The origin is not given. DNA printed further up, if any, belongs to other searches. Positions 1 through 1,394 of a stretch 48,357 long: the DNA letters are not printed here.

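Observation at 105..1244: Short, eroded NuoD/HycE-like subunit that still keeps all four [NiFe]-ligand cysteine positions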

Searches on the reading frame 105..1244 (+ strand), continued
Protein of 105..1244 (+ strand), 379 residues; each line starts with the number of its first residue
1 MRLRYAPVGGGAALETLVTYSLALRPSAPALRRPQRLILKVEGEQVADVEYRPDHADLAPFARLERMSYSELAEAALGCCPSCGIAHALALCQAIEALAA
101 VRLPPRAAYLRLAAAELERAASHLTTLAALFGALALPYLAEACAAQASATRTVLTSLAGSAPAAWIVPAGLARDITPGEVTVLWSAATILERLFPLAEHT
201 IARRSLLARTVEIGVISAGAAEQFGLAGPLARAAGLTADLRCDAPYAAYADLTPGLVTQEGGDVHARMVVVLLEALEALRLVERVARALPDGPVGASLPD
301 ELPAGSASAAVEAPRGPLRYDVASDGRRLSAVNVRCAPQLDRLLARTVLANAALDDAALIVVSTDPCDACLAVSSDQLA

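Call 7: find_homologous_proteins(query=window:105-1244:+, max_evalue=0.001)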
Query window:105-1244:+ (379 aa): 217 proteins with E <= 0.001 among 8000 candidates; the best 120 are listed.
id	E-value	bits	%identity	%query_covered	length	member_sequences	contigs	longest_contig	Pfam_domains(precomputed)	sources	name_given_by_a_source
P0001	9.5e-226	767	99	100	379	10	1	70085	PF00346.25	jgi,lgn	-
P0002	3.7e-136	472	67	94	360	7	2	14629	PF00346.25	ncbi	-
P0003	8.5e-135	468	65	94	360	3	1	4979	PF00346.25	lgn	-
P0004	9.8e-135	467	68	94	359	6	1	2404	PF00346.25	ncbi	-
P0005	1.7e-133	463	68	94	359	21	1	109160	PF00346.25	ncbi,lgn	-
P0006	1.8e-133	463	65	96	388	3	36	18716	PF00346.25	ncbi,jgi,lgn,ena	-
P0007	2.6e-131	456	66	93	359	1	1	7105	PF00346.25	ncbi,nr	ncbi:MAG: hypothetical protein N2378_09255 [Chloroflexaceae bacterium]|nr:hypothetical protein [Chlo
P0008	6.5e-130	452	65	94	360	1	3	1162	PF00346.25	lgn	-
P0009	1.5e-129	450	66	94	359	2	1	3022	PF00346.25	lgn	-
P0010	2.7e-128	446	62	99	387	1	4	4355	PF00346.25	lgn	-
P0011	8.1e-127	441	62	94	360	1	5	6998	PF00346.25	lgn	-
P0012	1.4e-126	441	62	96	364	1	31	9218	PF00346.25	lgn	-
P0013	6.7e-126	438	64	94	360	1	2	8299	PF00346.25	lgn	-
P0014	2.3e-125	437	63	94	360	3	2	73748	PF00346.25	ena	-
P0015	1.0e-124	434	60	94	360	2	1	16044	PF00346.25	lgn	-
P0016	1.4e-124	434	62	96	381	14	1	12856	PF00346.25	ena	-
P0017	2.7e-124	433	61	96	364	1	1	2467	PF00346.25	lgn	-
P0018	4.4e-124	432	61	94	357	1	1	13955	PF00346.25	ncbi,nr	ncbi:MAG: hypothetical protein HGA45_07875 [Chloroflexales bacterium]|nr:hypothetical protein [Chlor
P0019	1.0e-123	431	61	95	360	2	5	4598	PF00346.25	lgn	-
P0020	4.1e-122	426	61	96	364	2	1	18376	PF00346.25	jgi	jgi:Ni,Fe-hydrogenase III large subunit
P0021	5.9e-122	425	60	96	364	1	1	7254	PF00346.25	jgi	jgi:Ni,Fe-hydrogenase III large subunit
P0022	2.8e-121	423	61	96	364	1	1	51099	PF00346.25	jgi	jgi:Ni,Fe-hydrogenase III large subunit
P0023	5.3e-121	422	62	94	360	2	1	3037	PF00346.25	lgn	-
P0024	3.4e-120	420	60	94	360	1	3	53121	PF00346.25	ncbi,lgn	-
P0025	5.0e-120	419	57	95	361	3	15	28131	PF00346.25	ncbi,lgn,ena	ncbi:MAG: hypothetical protein WCG26_02250 [Chloroflexales bacterium]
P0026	5.2e-120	419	63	93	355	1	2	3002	PF00346.25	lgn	-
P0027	1.1e-119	418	58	94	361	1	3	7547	PF00346.25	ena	-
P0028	8.7e-119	415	58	94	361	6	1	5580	PF00346.25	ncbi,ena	ncbi:MAG: hypothetical protein WCP31_03830 [Chloroflexales bacterium]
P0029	1.2e-118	415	59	94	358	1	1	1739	PF00346.25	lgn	-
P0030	1.2e-118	415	62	93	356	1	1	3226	PF00346.25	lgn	-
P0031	3.5e-118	413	60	94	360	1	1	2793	PF00346.25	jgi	jgi:Ni,Fe-hydrogenase III large subunit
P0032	4.2e-118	413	60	93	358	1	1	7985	PF00346.25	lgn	-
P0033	6.7e-118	412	60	94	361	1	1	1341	PF00346.25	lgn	-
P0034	8.6e-118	412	61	94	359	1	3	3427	PF00346.25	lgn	-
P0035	1.8e-117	411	61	89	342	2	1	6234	PF00346.25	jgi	jgi:Ni,Fe-hydrogenase III large subunit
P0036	1.9e-116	407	58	94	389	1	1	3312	PF00346.25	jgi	jgi:Ni,Fe-hydrogenase III large subunit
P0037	7.3e-116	405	59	94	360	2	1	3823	PF00346.25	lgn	-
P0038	1.3e-115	405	58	94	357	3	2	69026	PF00346.25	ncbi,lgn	ncbi:MAG: hypothetical protein OHK0015_20490 [Chloroflexi bacterium OHK40]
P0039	3.0e-115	403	59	94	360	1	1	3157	PF00346.25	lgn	-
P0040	6.5e-115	402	58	95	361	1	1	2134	PF00346.25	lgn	-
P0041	8.0e-115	402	59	94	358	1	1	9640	PF00346.25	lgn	-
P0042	7.4e-114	399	57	97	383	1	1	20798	PF00346.25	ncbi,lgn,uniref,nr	ncbi:MAG: hypothetical protein EI684_05155 [Candidatus Viridilinea halotolerans]|uniref:NADH-quinone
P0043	1.7e-113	398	59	93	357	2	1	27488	PF00346.25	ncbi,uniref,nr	ncbi:hypothetical protein [Candidatus Viridilinea mediisalina]|uniref:NADH-quinone oxidoreductase su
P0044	2.4e-107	377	57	93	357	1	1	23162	PF00346.25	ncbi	ncbi:MAG: hypothetical protein AB4911_16880 [Oscillochloridaceae bacterium umkhey_bin13]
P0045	2.4e-107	377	58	91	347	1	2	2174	PF00346.25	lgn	-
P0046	9.6e-106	372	56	94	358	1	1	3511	PF00346.25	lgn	-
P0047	1.1e-105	372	55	94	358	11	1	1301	PF00346.25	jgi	-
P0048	8.8e-104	366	57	88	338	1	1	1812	PF00346.25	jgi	jgi:Ni,Fe-hydrogenase III large subunit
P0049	9.8e-104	366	51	93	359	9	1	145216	PF00346.25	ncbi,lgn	-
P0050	2.9e-103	364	55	94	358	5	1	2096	PF00346.25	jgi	-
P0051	4.1e-102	360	54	94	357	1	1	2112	PF00374.25,PF00346.25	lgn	-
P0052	9.7e-100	352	64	76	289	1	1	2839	PF00346.25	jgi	jgi:Ni,Fe-hydrogenase III large subunit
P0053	5.1e-99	350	53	95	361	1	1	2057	PF00374.25,PF00346.25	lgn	-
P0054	7.9e-97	343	56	93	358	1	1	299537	PF00346.25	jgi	-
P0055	9.5e-97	343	53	95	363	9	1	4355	PF00346.25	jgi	jgi:Ni,Fe-hydrogenase III large subunit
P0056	1.1e-96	342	55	93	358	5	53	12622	PF00346.25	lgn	-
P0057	2.1e-96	341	53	94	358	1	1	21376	PF00346.25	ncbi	-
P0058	9.1e-96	339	56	94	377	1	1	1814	PF00346.25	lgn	-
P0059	1.5e-95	339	54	95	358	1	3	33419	PF00374.25,PF00346.25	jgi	jgi:Ni,Fe-hydrogenase III large subunit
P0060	1.8e-95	338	51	93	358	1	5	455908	PF00374.25,PF00346.25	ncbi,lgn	-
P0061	1.8e-95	338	50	95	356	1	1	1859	PF00374.25,PF00346.25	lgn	-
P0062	3.1e-93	331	54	94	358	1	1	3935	PF00346.25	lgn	-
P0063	4.1e-92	327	52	95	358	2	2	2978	PF00374.25,PF00346.25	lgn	-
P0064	4.8e-92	327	51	95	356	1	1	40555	PF00374.25,PF00346.25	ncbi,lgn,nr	ncbi:hypothetical protein EKD04_021155 [Chloroflexales bacterium ZM16-3]|nr:hypothetical protein [Ch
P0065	1.1e-91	326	52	93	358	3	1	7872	PF00374.25,PF00346.25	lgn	-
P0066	2.8e-91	325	54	93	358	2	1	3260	PF00346.25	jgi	jgi:Ni,Fe-hydrogenase III large subunit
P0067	2.8e-90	321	50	94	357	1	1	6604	PF00374.25,PF00346.25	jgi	jgi:Ni,Fe-hydrogenase III large subunit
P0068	2.9e-90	321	51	94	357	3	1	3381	PF00374.25,PF00346.25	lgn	-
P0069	7.3e-90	320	49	93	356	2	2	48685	PF00374.25,PF00346.25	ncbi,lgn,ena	-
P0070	4.6e-89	317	52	94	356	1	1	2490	PF00374.25,PF00346.25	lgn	-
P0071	8.5e-89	316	48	93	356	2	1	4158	PF00374.25,PF00346.25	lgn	-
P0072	2.0e-88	315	49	93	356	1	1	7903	PF00374.25,PF00346.25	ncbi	-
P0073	2.3e-88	315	50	93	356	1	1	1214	PF00374.25,PF00346.25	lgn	-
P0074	2.9e-88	315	50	94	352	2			PF00374.25,PF00346.25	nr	nr:hypothetical protein [Oscillochloris sp. ZM17-4]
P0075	1.6e-87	312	50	95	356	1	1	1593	PF00374.25,PF00346.25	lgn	-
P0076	2.9e-87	311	52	93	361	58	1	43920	PF00346.25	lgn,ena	-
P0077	7.2e-87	310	49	93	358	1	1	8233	PF00374.25,PF00346.25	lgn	-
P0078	8.7e-87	310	50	95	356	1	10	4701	PF00374.25,PF00346.25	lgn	-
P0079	1.4e-86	309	52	93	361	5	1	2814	PF00346.25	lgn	-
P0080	1.8e-86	309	50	93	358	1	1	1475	PF00374.25,PF00346.25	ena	-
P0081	1.9e-86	309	46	93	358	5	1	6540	PF00374.25,PF00346.25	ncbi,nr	ncbi:MAG: nickel-dependent hydrogenase large subunit [Chloroflexales bacterium]|nr:nickel-dependent 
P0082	7.3e-86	307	50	93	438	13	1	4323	PF00346.25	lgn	-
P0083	2.0e-85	305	46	93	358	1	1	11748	PF00374.25,PF00346.25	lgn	-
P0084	3.6e-85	304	48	95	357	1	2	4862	PF00374.25,PF00346.25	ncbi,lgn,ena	ncbi:MAG: hypothetical protein WCI67_17925 [Chloroflexales bacterium]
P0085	8.3e-85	303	48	93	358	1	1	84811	PF00346.25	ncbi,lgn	-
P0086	1.5e-84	302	49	94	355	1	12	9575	PF00374.25,PF00346.25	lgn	-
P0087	4.6e-84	301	47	94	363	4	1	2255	PF00346.25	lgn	-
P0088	5.2e-84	301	49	93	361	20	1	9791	PF00346.25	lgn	-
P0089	6.0e-84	300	46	93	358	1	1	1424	PF00374.25,PF00346.25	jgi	jgi:Ni,Fe-hydrogenase III large subunit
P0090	2.1e-83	299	51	93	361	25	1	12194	PF00346.25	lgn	-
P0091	2.3e-83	298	48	93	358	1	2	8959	PF00374.25,PF00346.25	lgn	-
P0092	4.1e-83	298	51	93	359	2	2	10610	PF00374.25,PF00346.25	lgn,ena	-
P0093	6.1e-83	297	50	93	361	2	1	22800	PF00346.25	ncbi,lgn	-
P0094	7.3e-83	297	47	96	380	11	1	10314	PF00374.25,PF00346.25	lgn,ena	-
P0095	1.9e-82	296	50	93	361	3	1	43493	PF00346.25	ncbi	-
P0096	1.9e-82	295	51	93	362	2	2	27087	PF00346.25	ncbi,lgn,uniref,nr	ncbi:hypothetical protein [Chloroflexus sp.]|uniref:NADH-quinone oxidoreductase subunit D-related pr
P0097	3.1e-82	295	47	93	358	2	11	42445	PF00346.25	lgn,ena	-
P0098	5.7e-82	294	48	95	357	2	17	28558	PF00374.25,PF00346.25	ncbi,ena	-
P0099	6.9e-82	294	50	93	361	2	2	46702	PF00346.25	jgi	-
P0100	1.5e-81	293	46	93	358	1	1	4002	PF00374.25,PF00346.25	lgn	-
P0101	3.1e-81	292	47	92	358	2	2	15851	PF00346.25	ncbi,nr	ncbi:MAG: NADH-quinone oxidoreductase subunit D [Chloroflexaceae bacterium]|nr:NADH-quinone oxidored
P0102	5.2e-81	291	46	93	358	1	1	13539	PF00374.25,PF00346.25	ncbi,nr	ncbi:MAG TPA: NADH-quinone oxidoreductase subunit D [Roseiflexaceae bacterium]|nr:NADH-quinone oxido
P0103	7.0e-81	290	46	94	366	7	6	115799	PF00374.25,PF00346.25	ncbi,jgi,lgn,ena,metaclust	metaclust:\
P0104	7.1e-81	290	47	93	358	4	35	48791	PF00374.25,PF00346.25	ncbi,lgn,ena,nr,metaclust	ncbi:MAG: nickel-dependent hydrogenase large subunit [Chloroflexota bacterium]|nr:MAG: NADH-quinone 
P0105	1.9e-80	289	47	93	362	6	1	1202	PF00346.25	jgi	jgi:Ni,Fe-hydrogenase III large subunit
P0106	2.3e-80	289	45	93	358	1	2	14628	PF00374.25,PF00346.25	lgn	-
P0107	3.0e-80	288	49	94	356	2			PF00346.25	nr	nr:hypothetical protein [Oscillochloris trichoides]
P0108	3.4e-80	288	47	93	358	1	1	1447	PF00374.25,PF00346.25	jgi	-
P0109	8.2e-80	287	45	93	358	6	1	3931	PF00374.25,PF00346.25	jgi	-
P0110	9.0e-80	287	47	92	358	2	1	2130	PF00346.25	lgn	-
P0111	1.1e-79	286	44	93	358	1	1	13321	PF00374.25,PF00346.25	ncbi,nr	ncbi:MAG TPA: NADH-quinone oxidoreductase subunit D [Roseiflexaceae bacterium]|nr:NADH-quinone oxido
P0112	2.1e-79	285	47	92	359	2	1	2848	PF00346.25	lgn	-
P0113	2.2e-79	285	46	93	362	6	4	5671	PF00374.25,PF00346.25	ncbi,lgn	-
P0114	3.3e-79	285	45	93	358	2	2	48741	PF00374.25,PF00346.25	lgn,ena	-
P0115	6.6e-79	284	45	93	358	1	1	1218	PF00374.25,PF00346.25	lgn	-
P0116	8.3e-79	284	43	93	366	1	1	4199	PF00374.25,PF00346.25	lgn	-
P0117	8.8e-79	283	48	95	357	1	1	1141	PF00346.25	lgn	-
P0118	1.9e-78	282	44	93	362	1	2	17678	PF00346.25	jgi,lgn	jgi:Ni,Fe-hydrogenase III large subunit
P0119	2.4e-78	282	45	93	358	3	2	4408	PF00374.25,PF00346.25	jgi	jgi:ech hydrogenase subunit E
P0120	2.5e-78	282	45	93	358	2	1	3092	PF00374.25,PF00346.25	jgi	jgi:ech hydrogenase subunit E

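Call 8: find_encoding_contigs(protein=P0001, flank=10000, max_places=4)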
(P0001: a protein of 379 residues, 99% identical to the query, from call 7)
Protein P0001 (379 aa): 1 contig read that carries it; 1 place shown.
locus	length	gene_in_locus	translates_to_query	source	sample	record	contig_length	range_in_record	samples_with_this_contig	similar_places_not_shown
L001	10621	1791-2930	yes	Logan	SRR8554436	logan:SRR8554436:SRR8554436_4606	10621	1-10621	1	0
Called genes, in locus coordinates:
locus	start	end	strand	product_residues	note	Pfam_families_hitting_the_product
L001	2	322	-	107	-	?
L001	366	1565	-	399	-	PF00202:Aminotran_3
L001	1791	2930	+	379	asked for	PF00346:Complex1_49kDa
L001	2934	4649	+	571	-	PF00361:Proton_antipo_M (weak)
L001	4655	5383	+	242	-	-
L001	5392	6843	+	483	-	PF00361:Proton_antipo_M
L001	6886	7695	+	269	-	-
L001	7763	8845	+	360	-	PF00005:ABC_tran, PF13304:AAA_21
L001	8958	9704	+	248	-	-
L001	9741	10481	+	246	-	PF07719:TPR_2 (faint)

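Call 9: find_encoding_contigs(protein=P0005, flank=10000, max_places=3)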
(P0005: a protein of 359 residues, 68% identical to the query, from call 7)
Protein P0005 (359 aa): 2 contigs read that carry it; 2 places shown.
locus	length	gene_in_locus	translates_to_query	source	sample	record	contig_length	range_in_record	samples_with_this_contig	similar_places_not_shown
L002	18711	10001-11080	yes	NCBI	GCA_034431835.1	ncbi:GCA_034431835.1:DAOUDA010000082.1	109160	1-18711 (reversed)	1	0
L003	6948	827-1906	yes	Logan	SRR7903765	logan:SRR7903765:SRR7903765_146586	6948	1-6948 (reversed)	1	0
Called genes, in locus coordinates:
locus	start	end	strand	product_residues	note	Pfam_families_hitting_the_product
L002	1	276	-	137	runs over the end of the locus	-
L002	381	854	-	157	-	PF01584:CheW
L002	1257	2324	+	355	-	PF01658:Inos-1-P_synth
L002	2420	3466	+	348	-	PF00535:Glycos_transf_2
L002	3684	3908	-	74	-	-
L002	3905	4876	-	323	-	PF01370:Epimerase, PF04321:RmlD_sub_bind (weak), PF05368:NmrA (weak), PF16363:GDP_Man_Dehyd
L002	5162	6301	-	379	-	PF01071:GARS_A (weak), PF02786:CPSase_L_D2, PF08442:ATP-grasp_2, PF13549:ATP-grasp_5, PF24948:Citrate_synth_N, PF00549:Ligase_CoA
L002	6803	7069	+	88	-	PF00462:Glutaredoxin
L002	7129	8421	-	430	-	PF00709:Adenylsucc_synt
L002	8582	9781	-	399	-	PF00202:Aminotran_3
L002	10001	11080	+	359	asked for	PF00346:Complex1_49kDa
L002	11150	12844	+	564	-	-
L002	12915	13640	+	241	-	-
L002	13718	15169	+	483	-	PF00361:Proton_antipo_M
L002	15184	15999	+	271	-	-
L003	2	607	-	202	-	?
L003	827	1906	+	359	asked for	PF00346:Complex1_49kDa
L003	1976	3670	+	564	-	-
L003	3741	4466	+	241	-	-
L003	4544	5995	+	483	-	PF00361:Proton_antipo_M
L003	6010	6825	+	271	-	-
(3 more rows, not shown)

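Call 13: find_related_loci(query=A1, collection=genome_contigs, flank=10000)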
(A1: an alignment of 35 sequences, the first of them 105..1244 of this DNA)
Query A1 (379 aa) in genome_contigs; peptide patterns used: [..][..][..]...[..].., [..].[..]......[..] (x = any residue, [..] = any of these).
426 stretches matched a pattern; 151 encode a relative of the query (tblastn E <= 1e-3); the best 80 are kept; 80 distinct loci.
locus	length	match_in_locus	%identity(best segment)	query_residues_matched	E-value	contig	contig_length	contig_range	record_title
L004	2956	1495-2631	92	1-379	0e+0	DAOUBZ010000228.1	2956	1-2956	MAG TPA_asm: Chloroflexaceae bacterium isolate H71_758 k91_1573919, whole genome shotgun sequence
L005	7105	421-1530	64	1-370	1e-132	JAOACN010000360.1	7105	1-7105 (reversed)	MAG: Chloroflexaceae bacterium isolate SKW209 k141_478191, whole genome shotgun sequence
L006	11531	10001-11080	61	18-376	9e-131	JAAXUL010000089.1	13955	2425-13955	MAG: Chloroflexales bacterium isolate W4_Combined_metabat2_035 W4_Combined_metabat2_035_NODE_1119, whole genome shotgun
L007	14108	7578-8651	68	13-370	4e-130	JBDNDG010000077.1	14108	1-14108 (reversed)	MAG: Chloroflexaceae bacterium isolate RM_bin5_OCT21 C77, whole genome shotgun sequence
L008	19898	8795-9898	59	6-372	1e-129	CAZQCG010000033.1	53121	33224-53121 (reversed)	MAG TPA_asm: uncultured Chloroflexaceae bacterium isolate SRP242652_co2_213 genome assembly, contig: NODE_787_length_531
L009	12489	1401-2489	66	13-375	2e-129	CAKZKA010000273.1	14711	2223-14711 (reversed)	MAG TPA_asm: uncultured Chloroflexi bacterium isolate SRR5214706_bin.4_CONCOCT_v1.1_MAG genome assembly, contig: ERZ1744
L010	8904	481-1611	56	1-376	3e-129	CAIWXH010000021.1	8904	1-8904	MAG: uncultured Oscillochloris sp. isolate Kiruna_bin-09937 genome assembly, contig: bin-09937:021/850, whole genome sho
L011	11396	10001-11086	67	11-372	2e-127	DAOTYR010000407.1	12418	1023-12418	MAG TPA_asm: Chloroflexaceae bacterium isolate H28_384 k137_179294, whole genome shotgun sequence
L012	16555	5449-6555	65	8-375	2e-126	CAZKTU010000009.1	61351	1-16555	MAG TPA_asm: uncultured Oscillochloris sp. isolate SRP242652_co2_165 genome assembly, contig: NODE_622_length_61351_cov_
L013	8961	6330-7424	65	11-375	4e-122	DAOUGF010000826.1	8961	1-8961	MAG TPA_asm: Chloroflexaceae bacterium isolate R30_113 k103_1050088, whole genome shotgun sequence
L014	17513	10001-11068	59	18-372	5e-122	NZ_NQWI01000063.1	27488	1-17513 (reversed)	Candidatus Viridilinea mediisalina strain Kir15-3F NODE_217_length_27488_cov_161.918, whole genome shotgun sequence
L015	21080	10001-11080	59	15-374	8e-122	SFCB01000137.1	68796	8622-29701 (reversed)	MAG: Chloroflexi bacterium OHK40 k99_104437, whole genome shotgun sequence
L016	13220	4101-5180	58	18-376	2e-120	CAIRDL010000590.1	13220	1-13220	MAG: uncultured Oscillochloris sp. isolate Ja1-D5_bin-794 genome assembly, contig: bin-794:0590/1196, whole genome shotg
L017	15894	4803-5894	56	14-376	2e-114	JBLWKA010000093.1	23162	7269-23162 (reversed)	MAG: Oscillochloridaceae bacterium umkhey_bin13 bin13_contig_93, whole genome shotgun sequence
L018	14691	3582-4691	57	7-375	2e-112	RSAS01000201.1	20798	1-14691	MAG: Candidatus Viridilinea halotolerans isolate Chok-6 NODE_161_length_20798_cov_8.767873, whole genome shotgun sequenc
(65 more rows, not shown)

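Call 51: search_protein_representatives(alignment_id=A1)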
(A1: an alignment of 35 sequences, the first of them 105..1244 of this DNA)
Query: 35 sequences, 360 profile positions. Proteins with E-value up to 0.001 (for the whole library): 8825; up to 1e-10: 4316; up to 1e-30: 911. The best 150 are listed.
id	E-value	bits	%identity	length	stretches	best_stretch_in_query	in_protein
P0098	1.9e-149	514.1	-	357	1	1-357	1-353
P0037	1.4e-145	501.4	-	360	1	1-358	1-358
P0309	5.1e-141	486.4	-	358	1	1-357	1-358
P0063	3.5e-138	477.1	-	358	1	1-358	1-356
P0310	4.2e-135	467.0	-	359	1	2-357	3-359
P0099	6.5e-135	466.3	-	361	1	2-358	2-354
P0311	1.1e-121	422.9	-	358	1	1-356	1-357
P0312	1.7e-119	415.6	-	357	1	1-356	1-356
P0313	3.2e-114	398.3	-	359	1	1-358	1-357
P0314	1.5e-113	396.0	-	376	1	1-349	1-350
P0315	1.6e-112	392.7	-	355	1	1-358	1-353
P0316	1.8e-112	392.5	-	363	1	1-352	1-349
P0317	7.3e-111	387.2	-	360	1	1-357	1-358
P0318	4.6e-110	384.6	-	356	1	1-354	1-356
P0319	2.2e-108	379.1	-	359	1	4-350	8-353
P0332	1.1e-75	271.5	-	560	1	5-357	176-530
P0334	3.7e-74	266.5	-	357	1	1-356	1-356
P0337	7.2e-72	258.9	-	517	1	6-356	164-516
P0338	9.6e-72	258.5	-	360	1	4-355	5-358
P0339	2.5e-71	257.1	-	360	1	1-356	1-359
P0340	1.5e-69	251.3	-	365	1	3-356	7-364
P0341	2.3e-69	250.7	-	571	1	5-357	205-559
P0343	1.6e-68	247.9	-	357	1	5-356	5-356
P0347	3.9e-66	240.1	-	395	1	3-357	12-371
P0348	4.1e-66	240.0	-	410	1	5-357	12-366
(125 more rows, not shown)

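Call 65: list_cluster_members(proteins=[P0096, P0107, P0103, P0104, P0043, P0119])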
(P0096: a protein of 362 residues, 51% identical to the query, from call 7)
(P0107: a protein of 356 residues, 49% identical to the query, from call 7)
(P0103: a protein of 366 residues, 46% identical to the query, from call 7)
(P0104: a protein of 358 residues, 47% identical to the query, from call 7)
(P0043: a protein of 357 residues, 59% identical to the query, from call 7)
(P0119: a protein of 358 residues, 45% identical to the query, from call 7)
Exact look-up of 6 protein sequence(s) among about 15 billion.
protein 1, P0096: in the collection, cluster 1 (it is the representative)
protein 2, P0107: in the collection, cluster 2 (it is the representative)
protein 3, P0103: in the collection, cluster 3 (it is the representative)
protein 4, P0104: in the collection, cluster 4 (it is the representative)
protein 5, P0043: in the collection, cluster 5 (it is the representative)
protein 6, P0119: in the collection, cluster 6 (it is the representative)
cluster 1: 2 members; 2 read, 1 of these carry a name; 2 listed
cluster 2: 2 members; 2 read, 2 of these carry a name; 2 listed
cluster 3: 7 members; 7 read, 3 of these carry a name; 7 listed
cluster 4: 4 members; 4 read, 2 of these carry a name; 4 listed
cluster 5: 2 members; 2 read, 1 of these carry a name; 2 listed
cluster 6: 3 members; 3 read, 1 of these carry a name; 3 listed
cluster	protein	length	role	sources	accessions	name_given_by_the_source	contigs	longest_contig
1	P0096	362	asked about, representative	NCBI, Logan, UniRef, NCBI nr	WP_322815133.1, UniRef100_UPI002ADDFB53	hypothetical protein [Chloroflexus sp.] | NADH-quinone oxidoreductase subunit D-related protein n=1 Tax=Chloroflexus sp. ...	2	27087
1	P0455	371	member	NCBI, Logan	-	-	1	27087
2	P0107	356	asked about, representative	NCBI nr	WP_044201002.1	hypothetical protein [Oscillochloris trichoides]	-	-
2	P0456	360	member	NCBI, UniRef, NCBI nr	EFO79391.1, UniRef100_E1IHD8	NADH-ubiquinone oxidoreductase chain 49kDa [Oscillochloris trichoides DG-6] | NADH-ubiquinone oxidoreductase chain 49kDa n=1 Tax=Oscillochloris trichoides DG-6 ...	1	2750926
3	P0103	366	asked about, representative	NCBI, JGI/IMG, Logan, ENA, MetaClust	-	\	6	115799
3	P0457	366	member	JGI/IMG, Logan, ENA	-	ech hydrogenase subunit E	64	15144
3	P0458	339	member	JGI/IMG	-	ech hydrogenase subunit E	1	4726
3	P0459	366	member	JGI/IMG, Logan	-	-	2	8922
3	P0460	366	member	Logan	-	-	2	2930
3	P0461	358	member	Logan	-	-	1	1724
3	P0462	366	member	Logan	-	-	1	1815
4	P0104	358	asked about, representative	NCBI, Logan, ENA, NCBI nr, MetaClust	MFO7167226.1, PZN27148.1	MAG: nickel-dependent hydrogenase large subunit [Chloroflexota bacterium] | MAG: NADH-quinone oxidoreductase subunit D [Chloroflexota bacterium] | \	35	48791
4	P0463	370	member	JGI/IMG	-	ech hydrogenase subunit E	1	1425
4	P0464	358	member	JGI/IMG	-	-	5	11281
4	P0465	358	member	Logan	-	-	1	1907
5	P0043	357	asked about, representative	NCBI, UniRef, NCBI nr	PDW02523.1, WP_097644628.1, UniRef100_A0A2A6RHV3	hypothetical protein [Candidatus Viridilinea mediisalina] | NADH-quinone oxidoreductase subunit D domain-containing protein n=1 Tax=Candidatus ...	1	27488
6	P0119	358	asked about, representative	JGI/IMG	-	ech hydrogenase subunit E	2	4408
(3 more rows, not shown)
